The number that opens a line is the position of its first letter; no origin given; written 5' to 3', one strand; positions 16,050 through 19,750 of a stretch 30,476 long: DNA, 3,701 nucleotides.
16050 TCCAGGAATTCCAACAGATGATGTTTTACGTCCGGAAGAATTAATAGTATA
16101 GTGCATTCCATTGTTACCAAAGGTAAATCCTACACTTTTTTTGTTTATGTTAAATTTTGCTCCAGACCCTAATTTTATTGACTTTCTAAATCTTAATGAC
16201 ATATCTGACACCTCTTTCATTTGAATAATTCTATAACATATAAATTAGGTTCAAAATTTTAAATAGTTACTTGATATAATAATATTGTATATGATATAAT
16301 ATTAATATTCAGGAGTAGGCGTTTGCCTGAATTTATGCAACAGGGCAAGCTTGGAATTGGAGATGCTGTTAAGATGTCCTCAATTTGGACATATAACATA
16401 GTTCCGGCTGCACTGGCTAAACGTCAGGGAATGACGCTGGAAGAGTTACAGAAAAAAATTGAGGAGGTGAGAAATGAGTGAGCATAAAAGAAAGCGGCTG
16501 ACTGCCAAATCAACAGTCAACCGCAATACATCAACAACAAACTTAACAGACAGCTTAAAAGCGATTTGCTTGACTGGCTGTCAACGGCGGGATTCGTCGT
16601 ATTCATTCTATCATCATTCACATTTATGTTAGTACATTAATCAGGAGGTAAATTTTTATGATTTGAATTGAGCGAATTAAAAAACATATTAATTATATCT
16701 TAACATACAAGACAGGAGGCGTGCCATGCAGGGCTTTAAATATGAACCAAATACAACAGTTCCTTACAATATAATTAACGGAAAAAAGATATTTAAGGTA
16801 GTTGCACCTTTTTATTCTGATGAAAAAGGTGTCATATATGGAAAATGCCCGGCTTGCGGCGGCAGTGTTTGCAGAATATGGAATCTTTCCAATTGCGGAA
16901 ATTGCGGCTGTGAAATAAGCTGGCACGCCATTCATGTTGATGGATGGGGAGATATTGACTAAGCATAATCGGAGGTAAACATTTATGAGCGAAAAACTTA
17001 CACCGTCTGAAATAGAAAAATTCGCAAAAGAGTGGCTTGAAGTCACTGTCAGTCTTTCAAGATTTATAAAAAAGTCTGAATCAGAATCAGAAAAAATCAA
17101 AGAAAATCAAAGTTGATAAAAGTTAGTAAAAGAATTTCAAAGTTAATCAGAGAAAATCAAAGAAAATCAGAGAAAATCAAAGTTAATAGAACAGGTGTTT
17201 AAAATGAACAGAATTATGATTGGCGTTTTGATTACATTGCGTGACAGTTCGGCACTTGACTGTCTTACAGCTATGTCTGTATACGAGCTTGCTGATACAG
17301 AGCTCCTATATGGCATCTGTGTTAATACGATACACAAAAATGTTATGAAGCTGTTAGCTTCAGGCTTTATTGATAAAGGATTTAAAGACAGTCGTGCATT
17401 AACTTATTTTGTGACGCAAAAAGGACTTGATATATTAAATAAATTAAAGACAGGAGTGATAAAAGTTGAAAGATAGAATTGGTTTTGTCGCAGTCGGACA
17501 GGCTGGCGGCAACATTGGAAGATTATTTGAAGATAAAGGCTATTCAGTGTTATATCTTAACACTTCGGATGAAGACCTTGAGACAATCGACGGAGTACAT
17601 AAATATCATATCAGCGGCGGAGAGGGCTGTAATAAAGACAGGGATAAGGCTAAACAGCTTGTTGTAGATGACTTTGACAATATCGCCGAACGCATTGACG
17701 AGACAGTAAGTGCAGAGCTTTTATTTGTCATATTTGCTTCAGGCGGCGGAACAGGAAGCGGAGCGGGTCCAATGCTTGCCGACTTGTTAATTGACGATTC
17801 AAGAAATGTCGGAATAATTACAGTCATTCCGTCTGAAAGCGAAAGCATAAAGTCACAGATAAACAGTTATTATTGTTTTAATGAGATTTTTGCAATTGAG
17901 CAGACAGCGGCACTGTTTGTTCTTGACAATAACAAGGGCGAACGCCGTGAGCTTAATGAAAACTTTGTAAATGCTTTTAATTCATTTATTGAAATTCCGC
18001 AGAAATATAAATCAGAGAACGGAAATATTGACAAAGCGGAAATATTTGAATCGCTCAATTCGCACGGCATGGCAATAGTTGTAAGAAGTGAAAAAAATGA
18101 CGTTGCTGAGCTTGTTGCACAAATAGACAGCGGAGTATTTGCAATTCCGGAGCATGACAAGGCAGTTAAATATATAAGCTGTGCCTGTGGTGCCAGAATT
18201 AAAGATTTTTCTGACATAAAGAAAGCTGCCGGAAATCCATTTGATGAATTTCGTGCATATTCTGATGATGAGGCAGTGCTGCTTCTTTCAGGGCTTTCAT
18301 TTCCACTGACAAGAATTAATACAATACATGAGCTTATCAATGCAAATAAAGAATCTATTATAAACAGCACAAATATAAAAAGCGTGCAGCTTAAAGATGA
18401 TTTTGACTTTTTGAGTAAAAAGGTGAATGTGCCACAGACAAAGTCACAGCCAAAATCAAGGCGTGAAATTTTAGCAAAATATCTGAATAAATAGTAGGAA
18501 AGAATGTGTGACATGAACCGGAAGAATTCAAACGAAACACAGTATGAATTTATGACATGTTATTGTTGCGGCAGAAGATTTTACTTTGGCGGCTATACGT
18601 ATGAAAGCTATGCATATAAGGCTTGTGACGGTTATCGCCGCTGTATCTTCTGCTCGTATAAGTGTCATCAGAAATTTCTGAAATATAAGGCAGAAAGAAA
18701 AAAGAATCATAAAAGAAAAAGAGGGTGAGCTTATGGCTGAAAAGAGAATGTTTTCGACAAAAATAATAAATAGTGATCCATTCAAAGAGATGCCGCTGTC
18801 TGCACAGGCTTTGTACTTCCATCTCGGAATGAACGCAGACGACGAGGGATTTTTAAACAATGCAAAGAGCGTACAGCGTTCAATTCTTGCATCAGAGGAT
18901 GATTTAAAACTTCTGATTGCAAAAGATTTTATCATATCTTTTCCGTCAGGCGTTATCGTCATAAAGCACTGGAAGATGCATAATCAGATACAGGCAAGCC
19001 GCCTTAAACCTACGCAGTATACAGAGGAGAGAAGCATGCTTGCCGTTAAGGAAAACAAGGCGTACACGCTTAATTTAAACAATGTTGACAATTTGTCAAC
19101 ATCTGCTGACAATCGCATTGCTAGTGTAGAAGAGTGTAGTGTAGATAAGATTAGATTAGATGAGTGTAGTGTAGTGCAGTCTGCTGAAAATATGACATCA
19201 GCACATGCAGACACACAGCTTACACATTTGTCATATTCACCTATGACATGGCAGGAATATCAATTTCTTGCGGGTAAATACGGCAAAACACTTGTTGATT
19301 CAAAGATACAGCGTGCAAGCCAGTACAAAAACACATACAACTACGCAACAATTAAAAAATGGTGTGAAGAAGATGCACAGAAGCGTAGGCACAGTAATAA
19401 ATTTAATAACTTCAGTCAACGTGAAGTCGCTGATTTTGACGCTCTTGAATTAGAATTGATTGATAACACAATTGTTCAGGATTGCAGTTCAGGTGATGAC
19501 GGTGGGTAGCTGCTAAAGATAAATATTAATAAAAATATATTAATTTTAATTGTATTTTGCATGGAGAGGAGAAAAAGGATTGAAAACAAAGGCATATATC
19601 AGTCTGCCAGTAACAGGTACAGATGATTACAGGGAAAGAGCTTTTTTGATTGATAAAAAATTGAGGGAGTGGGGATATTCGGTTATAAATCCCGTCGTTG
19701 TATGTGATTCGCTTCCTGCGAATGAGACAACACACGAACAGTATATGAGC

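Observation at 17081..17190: Eleven contiguous, helically phased 10-bp direct repeats upstream of the TubR-like gene (candidate centromere)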

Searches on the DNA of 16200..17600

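Call 56: search_rna_families(source=window, start=16200, end=17600, threshold=evalue, max_evalue=1)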
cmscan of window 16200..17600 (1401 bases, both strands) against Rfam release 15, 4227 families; matches with E-value up to 1: 2.
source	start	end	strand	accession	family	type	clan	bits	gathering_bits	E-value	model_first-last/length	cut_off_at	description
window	16484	16577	-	RF04177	BTnc201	Gene; sRNA;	-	24.3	105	0.13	1-99/99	no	Bacteroides sRNA BTnc201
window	16262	16325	+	RF00819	mir-246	Gene; miRNA;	-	18.6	60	1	1-72/72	no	mir-246 microRNA precursor family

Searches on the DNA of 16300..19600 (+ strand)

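Call 5: search_dna_similar(query=window:16300-19600:+, collection=phages, mode=distant)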
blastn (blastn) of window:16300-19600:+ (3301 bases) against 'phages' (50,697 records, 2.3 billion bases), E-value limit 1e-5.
Records with a match: 1; places in all: 1; records where one place covers at least 80% of the query: 0.
Best place of each record, by identity: 60-80% 1.
By first word of the organism name: Clostridium 1.
By host as written in the record: Clostridium perfringens 1.
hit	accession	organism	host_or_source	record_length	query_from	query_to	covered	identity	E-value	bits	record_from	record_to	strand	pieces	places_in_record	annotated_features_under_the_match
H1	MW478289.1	Clostridium phage phiCp-A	Clostridium perfringens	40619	2435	2566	4%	70.5%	1e-6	64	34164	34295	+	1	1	replication initiation protein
